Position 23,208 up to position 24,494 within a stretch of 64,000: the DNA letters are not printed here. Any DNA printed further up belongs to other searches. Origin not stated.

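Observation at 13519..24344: Two NuoE/NuoF sets flanking one formate dehydrogenase: candidate electron-bifurcating FDH with a hydrogenase-less NuoEFG-like module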

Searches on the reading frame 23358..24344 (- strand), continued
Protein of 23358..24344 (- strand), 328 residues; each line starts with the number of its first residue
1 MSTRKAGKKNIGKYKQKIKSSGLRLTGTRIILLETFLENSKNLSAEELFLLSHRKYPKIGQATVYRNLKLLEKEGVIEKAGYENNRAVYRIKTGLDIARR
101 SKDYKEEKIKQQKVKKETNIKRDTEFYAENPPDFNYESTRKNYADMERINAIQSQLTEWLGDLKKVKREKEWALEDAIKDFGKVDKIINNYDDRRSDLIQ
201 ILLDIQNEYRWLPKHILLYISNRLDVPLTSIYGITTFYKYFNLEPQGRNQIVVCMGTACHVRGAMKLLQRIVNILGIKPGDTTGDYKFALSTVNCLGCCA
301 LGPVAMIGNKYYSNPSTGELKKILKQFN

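Call 28: find_encoding_contigs(protein=P0213, flank=10000, max_places=1)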
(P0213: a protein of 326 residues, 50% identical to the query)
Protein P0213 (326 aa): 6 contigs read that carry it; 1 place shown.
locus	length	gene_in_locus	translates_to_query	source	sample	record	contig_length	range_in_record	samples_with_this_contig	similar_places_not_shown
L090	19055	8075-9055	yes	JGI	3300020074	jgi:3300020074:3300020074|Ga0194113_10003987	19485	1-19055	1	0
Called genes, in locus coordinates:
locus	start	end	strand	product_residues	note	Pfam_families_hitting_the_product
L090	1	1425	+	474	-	?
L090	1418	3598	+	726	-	PF18537:CODH_A_N, PF03598:CdhC, PF19436:ACS_CODH_B_C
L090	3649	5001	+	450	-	PF04060:FeS, PF03599:CdhD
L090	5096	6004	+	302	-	PF00809:Pterin_bind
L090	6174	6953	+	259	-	PF00142:Fer4_NifH (weak), PF01656:CbiA, PF02374:ArsA_ATPase, PF10609:ParA (weak), PF13500:AAA_26 (faint), PF13614:AAA_31, PF20720:nSTAND3 (faint)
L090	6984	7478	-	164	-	PF01475:FUR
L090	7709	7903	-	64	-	-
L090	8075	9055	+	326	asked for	PF01475:FUR, PF01257:2Fe-2S_thioredx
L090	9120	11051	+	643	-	PF01257:2Fe-2S_thioredx, PF01512:Complex1_51K, PF10531:SLBB, PF10589:NADH_4Fe-4S, PF00037:Fer4 (weak), PF12838:Fer4_7, PF13187:Fer4_9, PF13237:Fer4_10 (weak), +4 more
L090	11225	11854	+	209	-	PF13510:Fer2_4, PF00111:Fer2, PF13484:Fer4_16 (faint), PF22117:Fer4_Nqo3, PF12838:Fer4_7, PF13183:Fer4_8 (weak), PF13187:Fer4_9 (weak)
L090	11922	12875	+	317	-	PF00657:Lipase_GDSL, PF04311:DUF459 (faint), PF13472:Lipase_GDSL_2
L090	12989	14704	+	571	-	PF02734:Dak2, PF21645:FakA-like_M, PF13684:FakA-like_C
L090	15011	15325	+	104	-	PF03602:Cons_hypoth95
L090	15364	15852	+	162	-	PF01467:CTP_transf_like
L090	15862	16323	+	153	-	-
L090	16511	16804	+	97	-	PF01783:Ribosomal_L32p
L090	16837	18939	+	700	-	PF02629:CoA_binding, PF13380:CoA_binding_2, PF13607:Succ_CoA_lig, PF00549:Ligase_CoA (faint), PF19045:Ligase_CoA_2, PF13549:ATP-grasp_5, PF08442:ATP-grasp_2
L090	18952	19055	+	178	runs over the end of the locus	?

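Call 29: find_encoding_contigs(protein=P0211, flank=10000, max_places=1)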
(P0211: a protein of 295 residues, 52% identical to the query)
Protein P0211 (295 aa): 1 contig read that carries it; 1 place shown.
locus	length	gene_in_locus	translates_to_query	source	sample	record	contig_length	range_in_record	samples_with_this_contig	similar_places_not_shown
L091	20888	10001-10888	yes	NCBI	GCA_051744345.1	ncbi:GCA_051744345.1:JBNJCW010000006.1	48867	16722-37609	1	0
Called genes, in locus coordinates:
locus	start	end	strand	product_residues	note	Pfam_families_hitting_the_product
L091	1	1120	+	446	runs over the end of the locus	PF03772:Competence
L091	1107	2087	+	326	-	PF06144:DNA_pol3_delta (weak), PF21694:DNA_pol3_delta_C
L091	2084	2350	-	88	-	PF01649:Ribosomal_S20p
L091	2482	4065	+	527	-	PF03023:MurJ, PF01554:MatE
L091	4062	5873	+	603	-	PF00009:GTP_EFTU, PF03144:GTP_EFTU_D2, PF14492:EFG_III (weak), PF00679:EFG_C, PF06421:LepA_C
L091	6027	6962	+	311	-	-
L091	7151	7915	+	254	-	PF23023:Anti-Pycsar_Apyc1, PF00753:Lactamase_B, PF12706:Lactamase_B_2 (weak)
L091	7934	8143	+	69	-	PF09723:Zn_ribbon_8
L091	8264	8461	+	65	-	PF10133:CooT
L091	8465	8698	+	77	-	PF26551:DUF8180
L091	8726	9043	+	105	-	PF14697:Fer4_21 (faint), PF00037:Fer4 (weak), PF12797:Fer4_2 (faint), PF12837:Fer4_6 (weak), PF13237:Fer4_10 (weak), PF12800:Fer4_4 (faint), PF12838:Fer4_7, PF13187:Fer4_9, +1 more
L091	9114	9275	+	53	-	PF00037:Fer4, PF12797:Fer4_2 (weak), PF12837:Fer4_6 (weak), PF13237:Fer4_10 (weak), PF14697:Fer4_21 (weak)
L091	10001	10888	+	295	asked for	PF01475:FUR, PF01257:2Fe-2S_thioredx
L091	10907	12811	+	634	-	PF01257:2Fe-2S_thioredx, PF01512:Complex1_51K, PF10531:SLBB, PF10589:NADH_4Fe-4S, PF00037:Fer4, PF12837:Fer4_6 (weak), PF13187:Fer4_9, PF14697:Fer4_21, +4 more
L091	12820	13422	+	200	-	PF13510:Fer2_4, PF00111:Fer2, PF13183:Fer4_8 (weak), PF22117:Fer4_Nqo3, PF12838:Fer4_7 (weak)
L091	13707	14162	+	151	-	PF01475:FUR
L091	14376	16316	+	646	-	PF00111:Fer2, PF17650:RACo_linker, PF17651:Raco_middle, PF14574:RACo_C_ter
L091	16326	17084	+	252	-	PF01656:CbiA, PF02374:ArsA_ATPase (weak), PF13614:AAA_31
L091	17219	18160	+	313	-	PF03599:CdhD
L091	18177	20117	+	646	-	PF03063:Prismane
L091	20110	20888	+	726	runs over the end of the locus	PF18537:CODH_A_N, PF03598:CdhC, PF19436:ACS_CODH_B_C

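Call 52: search_protein_families(library=pfam, proteins=[L042:9779-10543:+, L046:9029-9790:+, L049:9815-10531:+, L053:1903-2625:+, L062:4904-5632:+, L063:9803-10546:+, L073:2255-3322:+, L074:4336-5496:+, L051:3279-4109:+, L070:8235-8927:+], max_evalue=0.1)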
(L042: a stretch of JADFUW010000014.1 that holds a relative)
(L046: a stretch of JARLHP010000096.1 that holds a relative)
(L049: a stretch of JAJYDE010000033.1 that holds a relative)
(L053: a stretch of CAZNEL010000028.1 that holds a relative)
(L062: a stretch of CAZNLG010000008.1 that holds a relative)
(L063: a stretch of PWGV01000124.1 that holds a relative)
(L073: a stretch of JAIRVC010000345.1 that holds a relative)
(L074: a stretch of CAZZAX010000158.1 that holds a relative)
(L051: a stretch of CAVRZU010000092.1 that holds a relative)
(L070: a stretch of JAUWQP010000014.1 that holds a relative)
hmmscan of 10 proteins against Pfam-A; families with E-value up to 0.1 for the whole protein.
L042:9779-10543:+ (254 aa): 5 families
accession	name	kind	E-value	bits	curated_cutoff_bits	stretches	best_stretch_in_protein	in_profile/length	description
PF01257.25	2Fe-2S_thioredx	-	5.2e-49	166.3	24.8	1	110-252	1-143/145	Thioredoxin-like [2Fe-2S] ferredoxin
PF21694.2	DNA_pol3_delta_C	-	0.017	15.5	27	1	87-129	76-118/121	DNA polymerase III delta subunit, C-terminal domain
PF02090.21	SPAM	-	0.02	15.3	35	1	82-157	3-77/142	Salmonella surface presentation of antigen gene type M protein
PF04361.18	DUF494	-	0.083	13.1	22.6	0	56-115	55-114/153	Protein of unknown function (DUF494)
PF17675.6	APG6_N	-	0.099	13.5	45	0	74-134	17-75/132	Apg6 coiled-coil region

L046:9029-9790:+ (253 aa): 2 families
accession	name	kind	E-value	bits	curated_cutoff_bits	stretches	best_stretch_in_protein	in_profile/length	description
PF01257.25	2Fe-2S_thioredx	-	4.1e-46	156.9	24.8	1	109-251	1-143/145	Thioredoxin-like [2Fe-2S] ferredoxin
PF07292.18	NID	-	0.074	14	25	0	9-59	14-64/90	Nmi/IFP 35 domain (NID)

L049:9815-10531:+ (238 aa): 2 families
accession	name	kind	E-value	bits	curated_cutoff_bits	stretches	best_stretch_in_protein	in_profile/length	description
PF01257.25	2Fe-2S_thioredx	-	2.4e-46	157.6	24.8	1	94-236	1-143/145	Thioredoxin-like [2Fe-2S] ferredoxin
PF18055.7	RPN6_N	-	0.099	13.4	26.5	0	46-119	16-87/117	26S proteasome regulatory subunit RPN6 N-terminal domain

L053:1903-2625:+ (240 aa): 2 families
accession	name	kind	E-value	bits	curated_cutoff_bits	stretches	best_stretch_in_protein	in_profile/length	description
PF01257.25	2Fe-2S_thioredx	-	1.2e-49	168.4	24.8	1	96-239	1-144/145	Thioredoxin-like [2Fe-2S] ferredoxin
PF05509.17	TraY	-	0.019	15.5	21.3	1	13-35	3-25/49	TraY domain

L062:4904-5632:+ (242 aa): 3 families
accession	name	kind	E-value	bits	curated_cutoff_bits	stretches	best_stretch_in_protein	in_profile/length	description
PF01257.25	2Fe-2S_thioredx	-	1e-51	175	24.8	1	99-241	2-144/145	Thioredoxin-like [2Fe-2S] ferredoxin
PF21983.2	NikA-like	-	0.023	15.3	27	0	12-38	6-32/72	Mobilization protein NikA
PF00512.31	HisKA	-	0.075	13.5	26.9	0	65-98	25-60/66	His Kinase A (phospho-acceptor) domain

L063:9803-10546:+ (247 aa): 2 families
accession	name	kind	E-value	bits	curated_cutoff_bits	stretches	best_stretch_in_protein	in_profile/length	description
PF01257.25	2Fe-2S_thioredx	-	1.8e-48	164.5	24.8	1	104-246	2-144/145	Thioredoxin-like [2Fe-2S] ferredoxin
PF13489.12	Methyltransf_23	-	0.021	15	27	1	111-195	30-109/164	Methyltransferase domain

L073:2255-3322:+ (355 aa): 3 families
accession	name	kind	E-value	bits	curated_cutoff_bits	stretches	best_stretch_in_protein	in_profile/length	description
PF01257.25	2Fe-2S_thioredx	-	1.2e-47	161.8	24.8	1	206-349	2-145/145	Thioredoxin-like [2Fe-2S] ferredoxin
PF00072.30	Response_reg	-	8e-13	49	30.2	1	12-121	1-110/111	Response regulator receiver domain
PF02882.25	THF_DHG_CYH_C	-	0.047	13.5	27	1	32-75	78-121/160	Tetrahydrofolate dehydrogenase/cyclohydrolase, NAD(P)-binding domain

L074:4336-5496:+ (386 aa): 3 families
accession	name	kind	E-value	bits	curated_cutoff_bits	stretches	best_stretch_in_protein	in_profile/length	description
PF01257.25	2Fe-2S_thioredx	-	1.5e-45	155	24.8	1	227-369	2-144/145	Thioredoxin-like [2Fe-2S] ferredoxin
PF00072.30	Response_reg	-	4.9e-29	101.2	30.2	1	22-131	1-110/111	Response regulator receiver domain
PF20161.5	VpsR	-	0.00077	19.6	23.7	1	22-130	13-119/121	VpsR domain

L051:3279-4109:+ (276 aa): 5 families
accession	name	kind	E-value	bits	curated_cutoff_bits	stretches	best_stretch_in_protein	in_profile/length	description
PF01257.25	2Fe-2S_thioredx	-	8.5e-47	159.1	24.8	1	133-274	2-143/145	Thioredoxin-like [2Fe-2S] ferredoxin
PF01057.23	Parvo_NS1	-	0.001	18.5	20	1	51-156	4-108/271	Parvovirus non-structural protein NS1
PF03961.19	FapA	-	0.013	15.5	31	1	40-150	141-250/272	Flagellar Assembly Protein A beta solenoid domain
PF07292.18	NID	-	0.057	14.4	25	0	43-82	25-64/90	Nmi/IFP 35 domain (NID)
PF09969.14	DUF2203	-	0.095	13.8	24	0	81-154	19-87/122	Uncharacterized conserved protein (DUF2203)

L070:8235-8927:+ (230 aa): 2 families
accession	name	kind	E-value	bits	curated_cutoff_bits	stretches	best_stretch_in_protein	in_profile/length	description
PF01257.25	2Fe-2S_thioredx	-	8.3e-47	159.1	24.8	1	87-229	2-144/145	Thioredoxin-like [2Fe-2S] ferredoxin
PF10146.14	zf-C4H2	-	0.043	14.8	34.5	1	51-82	39-70/240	Zinc finger-containing protein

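Call 61: predict_structure(alignment_id=A2)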
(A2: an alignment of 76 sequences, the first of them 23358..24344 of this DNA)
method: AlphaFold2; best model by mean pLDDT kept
length: 328 residues; sequences in the alignment: 76
mean_pLDDT: 76.6   pTM: 0.42
mean pLDDT of the five models: 76.6, 75.1, 73.1, 72.8, 71.5
residues with pLDDT >= 90: 119; 70-90: 135; 50-70: 17; < 50: 57
segments of 3 or more residues with pLDDT < 50: 1-8, 95-143
pLDDT, mean of each block of 10 residues (from residue 1): 41 81 85 86 92 91 93 89 90 51 26 24 26 32 60 81 84 83 93 89 91 91 92 85 83 80 91 93 89 74 86 93 86
secondary structure, 60 per line:
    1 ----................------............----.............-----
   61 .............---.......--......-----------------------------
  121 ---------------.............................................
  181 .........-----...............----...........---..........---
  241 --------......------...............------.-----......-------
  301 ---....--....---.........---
elements in order: H5-20 H27-38 H45-55 H61-73 E77-83 E86-91 H136-189 H195-209 H214-224 H228-237 E249-254 H261-275 E288-293 E304-307 E310-313 H317-325

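Call 63: fold_search(model_id=the predicted structure, library=pdb)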
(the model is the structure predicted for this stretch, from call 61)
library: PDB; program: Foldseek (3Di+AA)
matches with E <= 10: 1257; with E <= 0.001: 134
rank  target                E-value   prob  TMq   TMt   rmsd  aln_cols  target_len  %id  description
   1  7p5h_C                4.6e-15  1.00  0.33  0.59   5.0       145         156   43  TmHydABC- D2 map (released 2022-09-14)
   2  9mqx_C                8.6e-15  1.00  0.33  0.57   5.0       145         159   39  Electron-bifurcating Tungstopyranopterin-containing aldehyde oxidoreductase with NADH (released 2025-07-16)
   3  8oh5_A                1.8e-13  1.00  0.34  0.62   4.9       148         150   38  Cryo-EM structure of the electron bifurcating transhydrogenase StnABC complex from Sporomusa Ovata (state 2) (released 2023-09-13)
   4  9bp5_C                2.2e-13  1.00  0.32  0.57   5.1       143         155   42  Structure of electron bifurcating Nfn-ABC holoenzyme from Caldicellulosiruptor saccharolyticus (released 2025-03-05)
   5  9n5u_C                8.4e-13  1.00  0.31  0.57   5.1       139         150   43  Structure of the Thermococcus sibiricus NfnABC complex (released 2025-05-07)
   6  8a6t_C                8.9e-13  1.00  0.33  0.60   5.2       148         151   42  Cryo-EM structure of the electron bifurcating Fe-Fe hydrogenase HydABC complex from Thermoanaerobacter kivui in the re (released 2023-02-15)
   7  6vw8_C                1.7e-12  1.00  0.33  0.59   5.2       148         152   28  Formate Dehydrogenase FdsABG subcomplex FdsBG from C. necator (released 2020-04-08)
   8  7t2r_C                1.9e-12  1.00  0.34  0.63   4.9       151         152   38  Structure of electron bifurcating Ni-Fe hydrogenase complex HydABCSL in FMN-free apo state (released 2022-03-16)
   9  7q4v_C                1.9e-12  1.00  0.32  0.56   5.2       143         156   36  Electron bifurcating hydrogenase - HydABC from A. woodii (released 2023-02-22)
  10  7qsd_E                5.1e-12  1.00  0.30  0.42   6.3       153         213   30  Bovine complex I in the active state at 3.1 A (released 2022-03-02)
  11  6vw7_C                5.4e-12  1.00  0.32  0.58   5.2       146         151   28  Formate Dehydrogenase FdsABG subcomplex FdsBG from C. necator - NADH bound (released 2020-04-08)
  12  9hen_C                5.7e-12  1.00  0.31  0.57   5.8       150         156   35  Crystal structure of the oxidized respiratory complex I subunit NuoEF from Aquifex aeolicus, double mutation V90P and  (released 2025-11-05)
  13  7nz1_E                7.2e-12  1.00  0.31  0.57   6.1       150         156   28  Respiratory complex I from Escherichia coli - focused refinement of cytoplasmic arm (released 2021-08-18)
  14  6vw7_A                8.1e-12  1.00  0.32  0.59   5.2       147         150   28  Formate Dehydrogenase FdsABG subcomplex FdsBG from C. necator - NADH bound (released 2020-04-08)
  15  9hen_A                1.1e-11  1.00  0.31  0.56   5.9       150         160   35  Crystal structure of the oxidized respiratory complex I subunit NuoEF from Aquifex aeolicus, double mutation V90P and  (released 2025-11-05)
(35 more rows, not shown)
